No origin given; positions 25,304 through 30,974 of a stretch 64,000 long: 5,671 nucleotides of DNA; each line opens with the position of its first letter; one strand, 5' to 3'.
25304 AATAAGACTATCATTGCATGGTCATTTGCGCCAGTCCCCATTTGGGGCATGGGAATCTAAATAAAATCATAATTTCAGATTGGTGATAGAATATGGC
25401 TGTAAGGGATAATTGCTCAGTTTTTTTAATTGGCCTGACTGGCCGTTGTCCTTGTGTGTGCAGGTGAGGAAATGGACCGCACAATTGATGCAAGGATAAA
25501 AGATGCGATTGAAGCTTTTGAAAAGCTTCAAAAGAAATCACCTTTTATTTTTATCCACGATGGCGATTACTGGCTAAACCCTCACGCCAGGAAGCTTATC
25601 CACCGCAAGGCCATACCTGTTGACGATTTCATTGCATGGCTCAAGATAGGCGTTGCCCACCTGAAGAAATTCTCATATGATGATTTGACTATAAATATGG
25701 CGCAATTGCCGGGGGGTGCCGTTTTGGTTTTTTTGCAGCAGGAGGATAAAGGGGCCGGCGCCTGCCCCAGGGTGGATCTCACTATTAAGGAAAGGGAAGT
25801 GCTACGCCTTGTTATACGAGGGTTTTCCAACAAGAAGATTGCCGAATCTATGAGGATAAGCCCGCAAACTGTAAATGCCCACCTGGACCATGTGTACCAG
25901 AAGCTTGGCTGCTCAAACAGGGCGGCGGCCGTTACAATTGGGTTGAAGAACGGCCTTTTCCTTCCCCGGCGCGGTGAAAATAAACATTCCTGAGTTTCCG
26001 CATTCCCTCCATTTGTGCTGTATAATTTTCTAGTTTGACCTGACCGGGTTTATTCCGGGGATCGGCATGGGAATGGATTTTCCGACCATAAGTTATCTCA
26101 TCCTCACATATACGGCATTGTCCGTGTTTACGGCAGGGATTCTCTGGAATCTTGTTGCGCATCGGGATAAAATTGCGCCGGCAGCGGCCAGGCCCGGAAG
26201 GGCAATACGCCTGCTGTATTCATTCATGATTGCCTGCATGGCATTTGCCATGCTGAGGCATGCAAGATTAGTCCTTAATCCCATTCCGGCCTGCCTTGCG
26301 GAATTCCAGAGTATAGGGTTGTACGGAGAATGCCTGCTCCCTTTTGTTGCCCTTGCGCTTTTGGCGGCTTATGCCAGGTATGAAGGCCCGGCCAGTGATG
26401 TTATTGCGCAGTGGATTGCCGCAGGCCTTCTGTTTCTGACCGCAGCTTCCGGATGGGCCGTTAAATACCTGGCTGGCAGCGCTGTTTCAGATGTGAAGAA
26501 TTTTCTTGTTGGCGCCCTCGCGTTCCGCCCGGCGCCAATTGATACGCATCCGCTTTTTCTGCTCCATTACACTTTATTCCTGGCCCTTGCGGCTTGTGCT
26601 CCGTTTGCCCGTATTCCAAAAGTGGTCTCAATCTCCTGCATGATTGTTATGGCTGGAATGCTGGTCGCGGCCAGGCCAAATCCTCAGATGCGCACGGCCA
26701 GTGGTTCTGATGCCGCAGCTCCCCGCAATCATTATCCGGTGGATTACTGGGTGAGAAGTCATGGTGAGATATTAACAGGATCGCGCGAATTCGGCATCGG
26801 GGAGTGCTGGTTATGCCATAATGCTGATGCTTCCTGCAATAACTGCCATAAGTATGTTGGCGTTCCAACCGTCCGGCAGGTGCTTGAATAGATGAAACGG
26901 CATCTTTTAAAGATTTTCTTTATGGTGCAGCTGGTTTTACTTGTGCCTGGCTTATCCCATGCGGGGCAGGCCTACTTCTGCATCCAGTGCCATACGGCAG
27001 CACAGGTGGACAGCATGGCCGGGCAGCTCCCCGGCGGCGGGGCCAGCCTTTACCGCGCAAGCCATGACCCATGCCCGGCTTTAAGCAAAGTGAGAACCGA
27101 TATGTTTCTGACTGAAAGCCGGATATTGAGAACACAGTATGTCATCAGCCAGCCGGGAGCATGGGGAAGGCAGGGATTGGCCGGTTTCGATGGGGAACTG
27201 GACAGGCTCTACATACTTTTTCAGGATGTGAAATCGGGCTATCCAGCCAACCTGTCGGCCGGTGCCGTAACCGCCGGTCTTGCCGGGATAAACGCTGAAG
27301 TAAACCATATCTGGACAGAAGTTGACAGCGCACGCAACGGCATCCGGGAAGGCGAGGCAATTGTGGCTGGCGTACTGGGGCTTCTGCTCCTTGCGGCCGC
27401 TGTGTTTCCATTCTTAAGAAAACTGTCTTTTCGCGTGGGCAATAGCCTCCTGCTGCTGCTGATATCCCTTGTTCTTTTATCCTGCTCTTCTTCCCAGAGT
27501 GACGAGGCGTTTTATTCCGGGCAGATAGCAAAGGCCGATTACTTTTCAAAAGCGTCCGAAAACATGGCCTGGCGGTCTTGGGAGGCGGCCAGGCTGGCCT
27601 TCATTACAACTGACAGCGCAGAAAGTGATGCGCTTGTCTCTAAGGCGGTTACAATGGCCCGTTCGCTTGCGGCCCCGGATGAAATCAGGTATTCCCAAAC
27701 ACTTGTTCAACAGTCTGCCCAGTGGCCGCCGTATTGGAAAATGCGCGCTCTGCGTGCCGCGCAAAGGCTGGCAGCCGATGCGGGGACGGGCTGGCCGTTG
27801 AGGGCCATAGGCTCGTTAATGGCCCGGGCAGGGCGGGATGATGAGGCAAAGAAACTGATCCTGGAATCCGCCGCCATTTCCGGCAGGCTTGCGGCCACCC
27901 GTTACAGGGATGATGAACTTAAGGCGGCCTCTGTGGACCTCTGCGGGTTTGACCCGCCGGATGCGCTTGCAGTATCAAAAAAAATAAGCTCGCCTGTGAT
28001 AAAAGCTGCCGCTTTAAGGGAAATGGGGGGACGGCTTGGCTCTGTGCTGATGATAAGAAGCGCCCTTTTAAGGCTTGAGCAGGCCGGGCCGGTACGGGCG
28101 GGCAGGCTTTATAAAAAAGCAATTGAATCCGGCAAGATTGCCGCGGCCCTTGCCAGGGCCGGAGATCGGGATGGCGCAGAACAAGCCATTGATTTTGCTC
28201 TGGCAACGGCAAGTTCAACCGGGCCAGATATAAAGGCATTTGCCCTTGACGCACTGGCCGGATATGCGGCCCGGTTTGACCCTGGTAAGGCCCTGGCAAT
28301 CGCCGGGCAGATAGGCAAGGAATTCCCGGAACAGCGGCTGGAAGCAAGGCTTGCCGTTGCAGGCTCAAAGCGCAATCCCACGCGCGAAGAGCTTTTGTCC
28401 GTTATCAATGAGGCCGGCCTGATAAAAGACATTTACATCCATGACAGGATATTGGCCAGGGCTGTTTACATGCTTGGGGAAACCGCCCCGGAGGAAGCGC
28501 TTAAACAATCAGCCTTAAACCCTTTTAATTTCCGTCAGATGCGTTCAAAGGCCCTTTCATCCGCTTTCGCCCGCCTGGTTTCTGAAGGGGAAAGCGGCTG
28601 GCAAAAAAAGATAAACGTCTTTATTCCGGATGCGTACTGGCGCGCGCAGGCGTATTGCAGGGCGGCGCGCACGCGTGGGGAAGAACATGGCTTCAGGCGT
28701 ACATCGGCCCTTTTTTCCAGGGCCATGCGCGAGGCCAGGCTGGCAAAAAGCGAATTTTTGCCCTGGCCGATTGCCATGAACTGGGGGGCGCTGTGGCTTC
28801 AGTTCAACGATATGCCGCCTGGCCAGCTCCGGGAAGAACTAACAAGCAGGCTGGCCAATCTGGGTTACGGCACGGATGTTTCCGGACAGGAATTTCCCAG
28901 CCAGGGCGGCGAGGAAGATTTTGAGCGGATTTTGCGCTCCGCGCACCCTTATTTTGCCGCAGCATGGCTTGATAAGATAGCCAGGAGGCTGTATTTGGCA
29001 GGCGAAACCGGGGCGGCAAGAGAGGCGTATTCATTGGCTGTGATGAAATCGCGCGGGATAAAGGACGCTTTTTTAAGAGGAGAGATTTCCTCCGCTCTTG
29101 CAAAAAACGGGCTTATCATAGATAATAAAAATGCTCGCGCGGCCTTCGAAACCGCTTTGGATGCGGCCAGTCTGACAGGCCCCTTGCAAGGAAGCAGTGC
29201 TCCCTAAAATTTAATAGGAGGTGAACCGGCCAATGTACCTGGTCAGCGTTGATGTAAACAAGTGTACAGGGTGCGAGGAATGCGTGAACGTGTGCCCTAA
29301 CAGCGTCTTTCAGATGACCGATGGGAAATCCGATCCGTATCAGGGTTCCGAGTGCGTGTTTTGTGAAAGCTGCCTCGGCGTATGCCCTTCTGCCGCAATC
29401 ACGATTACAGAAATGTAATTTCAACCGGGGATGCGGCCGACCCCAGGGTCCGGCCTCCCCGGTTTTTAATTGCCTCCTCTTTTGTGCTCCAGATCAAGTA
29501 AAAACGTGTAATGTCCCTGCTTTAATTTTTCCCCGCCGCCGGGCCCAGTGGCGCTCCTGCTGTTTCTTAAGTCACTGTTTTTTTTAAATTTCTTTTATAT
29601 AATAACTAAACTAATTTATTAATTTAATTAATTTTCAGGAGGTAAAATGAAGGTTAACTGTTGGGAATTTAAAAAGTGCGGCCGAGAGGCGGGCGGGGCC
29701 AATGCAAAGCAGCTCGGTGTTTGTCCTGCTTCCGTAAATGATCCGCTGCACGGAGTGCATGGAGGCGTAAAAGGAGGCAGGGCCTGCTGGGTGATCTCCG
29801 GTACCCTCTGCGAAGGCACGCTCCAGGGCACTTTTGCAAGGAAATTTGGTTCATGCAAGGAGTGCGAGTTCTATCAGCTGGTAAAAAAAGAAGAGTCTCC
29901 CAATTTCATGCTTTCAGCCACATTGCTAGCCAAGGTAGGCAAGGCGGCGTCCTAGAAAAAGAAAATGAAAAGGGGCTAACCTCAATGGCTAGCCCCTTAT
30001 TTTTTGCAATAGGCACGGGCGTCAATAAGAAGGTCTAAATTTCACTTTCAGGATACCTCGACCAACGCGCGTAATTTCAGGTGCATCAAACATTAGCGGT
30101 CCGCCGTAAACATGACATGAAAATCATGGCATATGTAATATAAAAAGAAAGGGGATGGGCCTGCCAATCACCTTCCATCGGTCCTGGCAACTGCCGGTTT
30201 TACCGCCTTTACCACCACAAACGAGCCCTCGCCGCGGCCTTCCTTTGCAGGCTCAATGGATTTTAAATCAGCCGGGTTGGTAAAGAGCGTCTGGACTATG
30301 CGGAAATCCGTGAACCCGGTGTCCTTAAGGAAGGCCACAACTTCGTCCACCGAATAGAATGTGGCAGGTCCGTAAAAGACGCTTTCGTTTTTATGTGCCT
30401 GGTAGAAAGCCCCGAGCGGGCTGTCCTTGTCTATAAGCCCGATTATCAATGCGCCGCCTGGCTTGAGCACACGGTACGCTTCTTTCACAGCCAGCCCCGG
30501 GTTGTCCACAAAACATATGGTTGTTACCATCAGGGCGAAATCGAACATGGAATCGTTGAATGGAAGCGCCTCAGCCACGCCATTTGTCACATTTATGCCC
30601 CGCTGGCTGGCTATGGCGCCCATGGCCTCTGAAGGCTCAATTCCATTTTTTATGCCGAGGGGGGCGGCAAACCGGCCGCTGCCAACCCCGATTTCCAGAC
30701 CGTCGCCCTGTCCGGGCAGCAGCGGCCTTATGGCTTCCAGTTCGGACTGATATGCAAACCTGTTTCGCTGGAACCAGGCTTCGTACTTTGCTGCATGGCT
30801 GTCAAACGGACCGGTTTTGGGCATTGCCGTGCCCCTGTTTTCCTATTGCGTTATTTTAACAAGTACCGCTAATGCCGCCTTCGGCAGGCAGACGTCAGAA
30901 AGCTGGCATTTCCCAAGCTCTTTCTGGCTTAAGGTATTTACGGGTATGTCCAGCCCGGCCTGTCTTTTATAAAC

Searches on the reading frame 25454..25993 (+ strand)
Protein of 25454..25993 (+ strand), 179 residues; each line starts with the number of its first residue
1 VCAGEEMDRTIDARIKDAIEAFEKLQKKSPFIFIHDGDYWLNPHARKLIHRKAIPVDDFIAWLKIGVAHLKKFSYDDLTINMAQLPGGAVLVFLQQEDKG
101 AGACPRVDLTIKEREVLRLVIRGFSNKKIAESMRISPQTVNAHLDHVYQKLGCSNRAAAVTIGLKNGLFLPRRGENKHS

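Call 72: search_protein_families(library=pfam, proteins=[window:25454-25993:+], max_evalue=0.01)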
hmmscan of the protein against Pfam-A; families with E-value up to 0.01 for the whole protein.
window:25454-25993:+ (179 aa): 7 families
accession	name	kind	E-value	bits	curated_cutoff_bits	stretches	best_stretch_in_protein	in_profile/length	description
PF00196.25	GerE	-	6.3e-19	67.8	23.5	1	109-161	3-55/57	Bacterial regulatory proteins, luxR family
PF08281.18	Sigma70_r4_2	-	5.6e-06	26.3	25.7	1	109-149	11-52/54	Sigma-70, region 4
PF13384.12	HTH_23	-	0.00019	21.6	24.6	1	115-142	9-36/50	Homeodomain-like domain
PF13936.12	HTH_38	-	0.002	18.3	27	1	109-141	5-38/44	Helix-turn-helix domain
PF14493.12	HTH_40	-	0.0041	17.8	27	0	114-149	3-38/89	Helix-turn-helix domain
PF13518.12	HTH_28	-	0.0059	17.1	25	0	115-152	4-40/52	Helix-turn-helix domain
PF13556.12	HTH_30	-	0.0075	16.5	27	0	117-158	5-47/59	PucR C-terminal helix-turn-helix domain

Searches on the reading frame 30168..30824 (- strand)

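Call 72: search_protein_families(library=pfam, proteins=[window:30168-30824:-], max_evalue=0.01)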
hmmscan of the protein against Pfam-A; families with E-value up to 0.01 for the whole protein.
window:30168-30824:- (218 aa): 8 families
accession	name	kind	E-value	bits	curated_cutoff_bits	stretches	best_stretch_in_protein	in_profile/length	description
PF08241.18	Methyltransf_11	-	3.3e-17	63.4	21.2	1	43-128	1-95/95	Methyltransferase domain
PF13649.12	Methyltransf_25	-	2.8e-11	44.4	27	1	43-124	2-97/97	Methyltransferase domain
PF13489.12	Methyltransf_23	-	4.5e-09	36.7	27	1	20-172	3-160/164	Methyltransferase domain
PF01209.24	Ubie_methyltran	-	7.7e-06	25.9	20.1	1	76-128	99-151/233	ubiE/COQ5 methyltransferase family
PF08242.18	Methyltransf_12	-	8.6e-06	26.8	30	1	43-126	1-98/98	Methyltransferase domain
PF13847.12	Methyltransf_31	-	5.6e-05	23.3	27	1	78-143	57-121/145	Methyltransferase domain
PF07021.18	MetW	-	0.00051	20.2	21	1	30-120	5-102/193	Methionine biosynthesis protein MetW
PF05148.21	Methyltransf_8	-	0.0066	16.8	27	1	82-129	111-157/219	Hypothetical methyltransferase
